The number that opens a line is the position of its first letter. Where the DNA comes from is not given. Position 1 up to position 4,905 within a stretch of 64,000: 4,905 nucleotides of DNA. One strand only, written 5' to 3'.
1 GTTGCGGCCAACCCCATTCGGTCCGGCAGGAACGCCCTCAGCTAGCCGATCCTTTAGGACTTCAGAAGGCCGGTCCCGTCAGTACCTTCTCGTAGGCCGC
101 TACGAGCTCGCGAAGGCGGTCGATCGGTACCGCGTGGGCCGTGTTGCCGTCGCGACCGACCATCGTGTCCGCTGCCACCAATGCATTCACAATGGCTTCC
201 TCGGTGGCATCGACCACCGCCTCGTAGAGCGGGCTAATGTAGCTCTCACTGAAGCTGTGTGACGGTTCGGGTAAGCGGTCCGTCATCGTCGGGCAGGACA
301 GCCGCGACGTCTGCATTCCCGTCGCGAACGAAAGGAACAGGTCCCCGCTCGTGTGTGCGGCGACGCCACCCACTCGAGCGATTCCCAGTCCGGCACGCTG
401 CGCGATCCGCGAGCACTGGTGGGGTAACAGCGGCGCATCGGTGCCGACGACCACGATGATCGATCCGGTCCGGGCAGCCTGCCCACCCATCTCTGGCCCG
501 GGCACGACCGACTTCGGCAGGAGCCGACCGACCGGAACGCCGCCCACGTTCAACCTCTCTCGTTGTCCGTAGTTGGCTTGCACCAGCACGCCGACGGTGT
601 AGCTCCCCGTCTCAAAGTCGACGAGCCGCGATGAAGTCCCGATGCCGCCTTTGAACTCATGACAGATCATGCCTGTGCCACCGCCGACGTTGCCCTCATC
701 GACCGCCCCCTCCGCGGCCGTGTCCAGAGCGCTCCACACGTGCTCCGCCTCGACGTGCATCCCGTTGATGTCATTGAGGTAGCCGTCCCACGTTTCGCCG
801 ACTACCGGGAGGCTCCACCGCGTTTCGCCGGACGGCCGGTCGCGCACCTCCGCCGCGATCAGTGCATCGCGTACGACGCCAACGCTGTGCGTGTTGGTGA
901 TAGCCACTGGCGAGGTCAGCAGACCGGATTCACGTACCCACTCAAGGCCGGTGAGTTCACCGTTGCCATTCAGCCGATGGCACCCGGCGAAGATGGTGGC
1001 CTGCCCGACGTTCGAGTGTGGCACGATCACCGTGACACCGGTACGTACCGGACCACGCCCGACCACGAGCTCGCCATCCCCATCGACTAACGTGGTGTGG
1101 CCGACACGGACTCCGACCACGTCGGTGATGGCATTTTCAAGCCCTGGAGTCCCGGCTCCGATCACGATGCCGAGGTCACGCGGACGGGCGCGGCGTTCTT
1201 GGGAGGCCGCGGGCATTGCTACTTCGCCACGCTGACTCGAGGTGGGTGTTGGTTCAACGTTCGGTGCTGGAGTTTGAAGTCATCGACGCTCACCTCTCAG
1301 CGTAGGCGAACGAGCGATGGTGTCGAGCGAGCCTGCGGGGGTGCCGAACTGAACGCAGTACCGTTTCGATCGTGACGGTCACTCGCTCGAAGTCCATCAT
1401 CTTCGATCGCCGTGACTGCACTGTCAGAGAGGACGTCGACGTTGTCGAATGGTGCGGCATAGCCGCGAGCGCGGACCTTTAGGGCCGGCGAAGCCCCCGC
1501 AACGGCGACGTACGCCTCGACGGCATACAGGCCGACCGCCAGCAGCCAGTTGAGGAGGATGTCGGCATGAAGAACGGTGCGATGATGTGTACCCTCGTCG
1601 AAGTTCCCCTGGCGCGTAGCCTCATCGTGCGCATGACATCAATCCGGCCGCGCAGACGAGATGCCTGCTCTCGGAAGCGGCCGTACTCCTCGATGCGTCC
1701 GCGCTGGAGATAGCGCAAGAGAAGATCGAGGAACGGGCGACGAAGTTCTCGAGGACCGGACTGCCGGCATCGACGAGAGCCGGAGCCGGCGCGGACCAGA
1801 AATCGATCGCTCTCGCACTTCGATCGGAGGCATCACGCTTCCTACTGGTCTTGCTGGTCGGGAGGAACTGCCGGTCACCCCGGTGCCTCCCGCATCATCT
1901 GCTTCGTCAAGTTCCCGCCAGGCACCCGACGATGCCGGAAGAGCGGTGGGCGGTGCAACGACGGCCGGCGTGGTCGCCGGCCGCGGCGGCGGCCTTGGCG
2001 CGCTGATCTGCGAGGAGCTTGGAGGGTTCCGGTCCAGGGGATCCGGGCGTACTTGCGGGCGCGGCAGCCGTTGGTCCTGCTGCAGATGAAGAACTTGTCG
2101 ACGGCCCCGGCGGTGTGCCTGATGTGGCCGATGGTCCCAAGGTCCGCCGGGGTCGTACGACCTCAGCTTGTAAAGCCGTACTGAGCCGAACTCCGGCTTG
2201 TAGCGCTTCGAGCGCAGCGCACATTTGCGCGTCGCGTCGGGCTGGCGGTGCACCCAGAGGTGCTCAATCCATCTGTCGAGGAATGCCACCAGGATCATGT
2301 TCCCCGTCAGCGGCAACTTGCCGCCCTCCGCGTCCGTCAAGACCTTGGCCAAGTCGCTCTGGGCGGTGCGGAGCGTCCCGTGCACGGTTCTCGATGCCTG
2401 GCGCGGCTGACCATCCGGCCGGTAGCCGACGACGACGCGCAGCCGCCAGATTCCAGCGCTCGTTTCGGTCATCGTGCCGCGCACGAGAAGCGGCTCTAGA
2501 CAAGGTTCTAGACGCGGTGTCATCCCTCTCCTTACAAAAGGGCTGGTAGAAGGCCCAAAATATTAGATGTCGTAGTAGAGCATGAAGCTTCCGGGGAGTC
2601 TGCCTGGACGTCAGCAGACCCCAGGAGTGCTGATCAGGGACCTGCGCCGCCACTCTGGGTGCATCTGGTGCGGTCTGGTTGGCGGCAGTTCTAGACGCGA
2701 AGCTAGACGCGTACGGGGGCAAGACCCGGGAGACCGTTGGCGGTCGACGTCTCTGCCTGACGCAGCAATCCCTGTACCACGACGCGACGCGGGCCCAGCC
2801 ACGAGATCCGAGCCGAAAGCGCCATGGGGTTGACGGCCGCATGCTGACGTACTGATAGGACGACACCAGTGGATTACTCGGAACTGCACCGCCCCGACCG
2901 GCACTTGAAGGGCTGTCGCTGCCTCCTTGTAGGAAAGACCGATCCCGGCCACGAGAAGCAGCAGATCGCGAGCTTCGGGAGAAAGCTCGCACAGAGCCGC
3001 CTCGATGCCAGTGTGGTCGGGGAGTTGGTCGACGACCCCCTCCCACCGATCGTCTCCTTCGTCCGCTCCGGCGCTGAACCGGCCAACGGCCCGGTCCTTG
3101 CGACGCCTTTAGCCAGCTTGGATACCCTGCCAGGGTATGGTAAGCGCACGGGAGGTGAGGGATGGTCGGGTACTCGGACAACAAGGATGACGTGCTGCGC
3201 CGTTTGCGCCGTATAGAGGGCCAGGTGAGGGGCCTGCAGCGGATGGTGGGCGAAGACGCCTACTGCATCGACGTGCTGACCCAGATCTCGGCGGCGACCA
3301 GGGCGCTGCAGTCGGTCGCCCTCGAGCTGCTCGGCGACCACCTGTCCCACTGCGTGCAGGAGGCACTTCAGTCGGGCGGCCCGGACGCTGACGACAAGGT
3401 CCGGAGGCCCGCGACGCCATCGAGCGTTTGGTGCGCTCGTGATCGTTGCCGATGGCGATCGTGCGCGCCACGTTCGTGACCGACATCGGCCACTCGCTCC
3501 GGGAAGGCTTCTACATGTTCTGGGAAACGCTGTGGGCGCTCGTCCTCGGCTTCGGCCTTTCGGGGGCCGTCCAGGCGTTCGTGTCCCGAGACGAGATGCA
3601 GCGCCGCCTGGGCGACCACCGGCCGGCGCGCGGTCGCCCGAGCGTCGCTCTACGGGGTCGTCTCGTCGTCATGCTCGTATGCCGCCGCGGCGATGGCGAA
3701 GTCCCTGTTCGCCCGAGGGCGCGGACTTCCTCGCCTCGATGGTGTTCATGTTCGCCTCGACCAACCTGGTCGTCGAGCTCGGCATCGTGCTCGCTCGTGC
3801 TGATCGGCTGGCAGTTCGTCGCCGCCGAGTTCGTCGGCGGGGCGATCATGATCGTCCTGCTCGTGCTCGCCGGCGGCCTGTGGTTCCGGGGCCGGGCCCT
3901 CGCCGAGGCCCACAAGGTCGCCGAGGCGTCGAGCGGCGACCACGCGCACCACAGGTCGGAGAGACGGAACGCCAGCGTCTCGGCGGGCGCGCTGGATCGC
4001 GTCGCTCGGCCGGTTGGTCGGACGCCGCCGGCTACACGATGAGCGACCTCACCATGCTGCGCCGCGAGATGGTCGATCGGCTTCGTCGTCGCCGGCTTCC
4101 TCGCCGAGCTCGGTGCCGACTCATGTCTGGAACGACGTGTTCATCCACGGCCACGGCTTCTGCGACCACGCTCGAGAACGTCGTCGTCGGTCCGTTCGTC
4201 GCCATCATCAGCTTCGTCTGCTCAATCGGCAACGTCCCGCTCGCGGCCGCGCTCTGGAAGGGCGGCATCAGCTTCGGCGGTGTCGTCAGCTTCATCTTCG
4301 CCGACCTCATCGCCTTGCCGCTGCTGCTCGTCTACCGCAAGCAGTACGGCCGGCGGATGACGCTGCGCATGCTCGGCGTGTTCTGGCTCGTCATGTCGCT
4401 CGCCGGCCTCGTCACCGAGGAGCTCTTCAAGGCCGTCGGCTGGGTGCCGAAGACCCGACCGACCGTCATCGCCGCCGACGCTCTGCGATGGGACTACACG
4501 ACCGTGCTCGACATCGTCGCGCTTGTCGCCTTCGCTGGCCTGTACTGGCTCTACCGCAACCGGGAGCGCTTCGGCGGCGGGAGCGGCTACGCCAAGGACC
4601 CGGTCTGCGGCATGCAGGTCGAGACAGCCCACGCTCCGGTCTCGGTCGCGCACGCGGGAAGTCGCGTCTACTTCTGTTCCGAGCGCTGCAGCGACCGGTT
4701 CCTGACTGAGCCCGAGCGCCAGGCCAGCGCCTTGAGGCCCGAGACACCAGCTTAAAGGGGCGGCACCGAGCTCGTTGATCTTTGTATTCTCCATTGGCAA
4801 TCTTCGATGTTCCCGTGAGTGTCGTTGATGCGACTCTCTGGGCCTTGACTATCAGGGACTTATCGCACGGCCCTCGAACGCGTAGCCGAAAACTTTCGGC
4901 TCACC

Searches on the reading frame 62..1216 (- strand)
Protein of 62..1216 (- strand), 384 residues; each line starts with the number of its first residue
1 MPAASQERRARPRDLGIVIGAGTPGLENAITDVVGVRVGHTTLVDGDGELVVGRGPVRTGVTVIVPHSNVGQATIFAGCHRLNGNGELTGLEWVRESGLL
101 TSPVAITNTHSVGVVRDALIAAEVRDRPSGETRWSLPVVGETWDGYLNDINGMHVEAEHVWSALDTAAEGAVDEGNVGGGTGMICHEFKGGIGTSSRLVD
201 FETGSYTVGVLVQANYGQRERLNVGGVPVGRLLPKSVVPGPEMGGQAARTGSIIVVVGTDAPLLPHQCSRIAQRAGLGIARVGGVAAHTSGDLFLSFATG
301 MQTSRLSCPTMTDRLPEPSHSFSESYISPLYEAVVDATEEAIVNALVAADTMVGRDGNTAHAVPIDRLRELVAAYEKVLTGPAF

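Call 35: find_encoding_contigs(protein=window:62-1216:-, flank=10000, max_places=6)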
Protein window:62-1216:- (384 aa): no gene with exactly this product is on record in the collection.

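Call 40: search_protein_families(library=pfam, proteins=[window:62-1216:-], max_evalue=0.001)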
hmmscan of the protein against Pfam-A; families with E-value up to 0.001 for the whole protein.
window:62-1216:- (384 aa): 1 family
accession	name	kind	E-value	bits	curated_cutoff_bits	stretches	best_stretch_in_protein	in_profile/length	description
PF03576.19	Peptidase_S58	-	9.2e-115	383.8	23.9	1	28-359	1-306/307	Peptidase family S58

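Call 50: find_homologous_proteins(query=window:62-1216:-, max_evalue=1e-100)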
Query window:62-1216:- (384 aa): 7597 proteins with E <= 1e-100 among 8000 candidates; the best 120 are listed.
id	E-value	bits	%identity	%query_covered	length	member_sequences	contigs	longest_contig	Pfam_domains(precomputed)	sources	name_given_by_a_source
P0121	4.5e-250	847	100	100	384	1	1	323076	PF03576.20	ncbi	-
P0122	1.3e-170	586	73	97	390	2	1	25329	PF03576.20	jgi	jgi:D-aminopeptidase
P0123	3.3e-168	578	72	96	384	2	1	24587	PF03576.20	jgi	jgi:D-aminopeptidase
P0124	5.4e-168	577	73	96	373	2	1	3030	PF03576.20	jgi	jgi:D-aminopeptidase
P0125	1.5e-164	566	73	96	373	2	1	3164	PF03576.20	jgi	jgi:D-aminopeptidase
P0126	1.1e-160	553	70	95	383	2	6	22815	PF03576.20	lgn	-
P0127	1.6e-157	543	68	95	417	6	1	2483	PF03576.20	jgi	jgi:D-aminopeptidase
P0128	7.1e-157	541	68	98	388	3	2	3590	PF03576.20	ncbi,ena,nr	ncbi:MAG TPA: P1 family peptidase [Actinomycetota bacterium]|nr:P1 family peptidase [Actinomycetota 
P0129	1.3e-156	540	72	95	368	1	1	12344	PF03576.20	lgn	-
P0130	3.6e-156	538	66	97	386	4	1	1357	PF03576.20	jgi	jgi:D-aminopeptidase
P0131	3.9e-155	535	68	97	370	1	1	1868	PF03576.20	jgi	jgi:D-aminopeptidase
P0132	4.0e-155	535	69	96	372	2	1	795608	PF03576.20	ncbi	-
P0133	4.4e-155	535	69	96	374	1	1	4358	PF03576.20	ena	-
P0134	1.5e-154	533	68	96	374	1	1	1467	PF03576.20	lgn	-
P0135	1.6e-154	533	68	96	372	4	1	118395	PF03576.20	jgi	-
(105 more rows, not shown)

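Call 51: find_encoding_contigs(protein=P0121, flank=10000, max_places=3)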
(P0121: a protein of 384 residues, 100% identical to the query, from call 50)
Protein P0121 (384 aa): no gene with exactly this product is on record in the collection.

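Call 52: list_cluster_members(proteins=[P0121])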
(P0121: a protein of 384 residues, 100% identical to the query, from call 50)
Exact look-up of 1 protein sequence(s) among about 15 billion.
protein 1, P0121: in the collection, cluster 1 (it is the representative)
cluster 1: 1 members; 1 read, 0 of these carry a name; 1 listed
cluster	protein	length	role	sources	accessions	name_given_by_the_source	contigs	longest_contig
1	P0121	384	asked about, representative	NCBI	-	-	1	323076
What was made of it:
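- On att junction of a tRNA-targeting tyrosine-integrase island (anticodon-centred class): The rest of the 323-kb source contig could not be fetched (calls 35, 51, 52), so this is not met within the window and is untestable beyond it.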

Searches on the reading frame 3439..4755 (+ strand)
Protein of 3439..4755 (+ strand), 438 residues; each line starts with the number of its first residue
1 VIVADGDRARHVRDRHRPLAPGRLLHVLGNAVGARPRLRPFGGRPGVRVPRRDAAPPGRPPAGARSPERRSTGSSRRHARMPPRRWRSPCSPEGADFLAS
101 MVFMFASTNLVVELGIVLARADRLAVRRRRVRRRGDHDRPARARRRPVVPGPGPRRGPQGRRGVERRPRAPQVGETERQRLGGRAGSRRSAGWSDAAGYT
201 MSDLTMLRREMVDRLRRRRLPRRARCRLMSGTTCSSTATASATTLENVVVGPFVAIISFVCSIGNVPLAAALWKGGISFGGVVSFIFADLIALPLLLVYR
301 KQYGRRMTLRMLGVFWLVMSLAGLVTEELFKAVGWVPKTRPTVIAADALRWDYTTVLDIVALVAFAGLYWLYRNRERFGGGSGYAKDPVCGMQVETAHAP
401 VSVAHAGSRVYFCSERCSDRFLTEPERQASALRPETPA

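Call 40: search_protein_families(library=pfam, proteins=[window:3439-4755:+], max_evalue=0.001)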
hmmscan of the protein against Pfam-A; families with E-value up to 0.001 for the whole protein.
window:3439-4755:+ (438 aa): 2 families
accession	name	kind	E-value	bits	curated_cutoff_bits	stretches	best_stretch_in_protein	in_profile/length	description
PF03773.19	ArsP_1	-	2e-20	73.6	32.3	1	240-327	205-293/294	Predicted permease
PF04945.19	YHS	-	1.1e-09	38.5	30.3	1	386-429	2-44/47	YHS domain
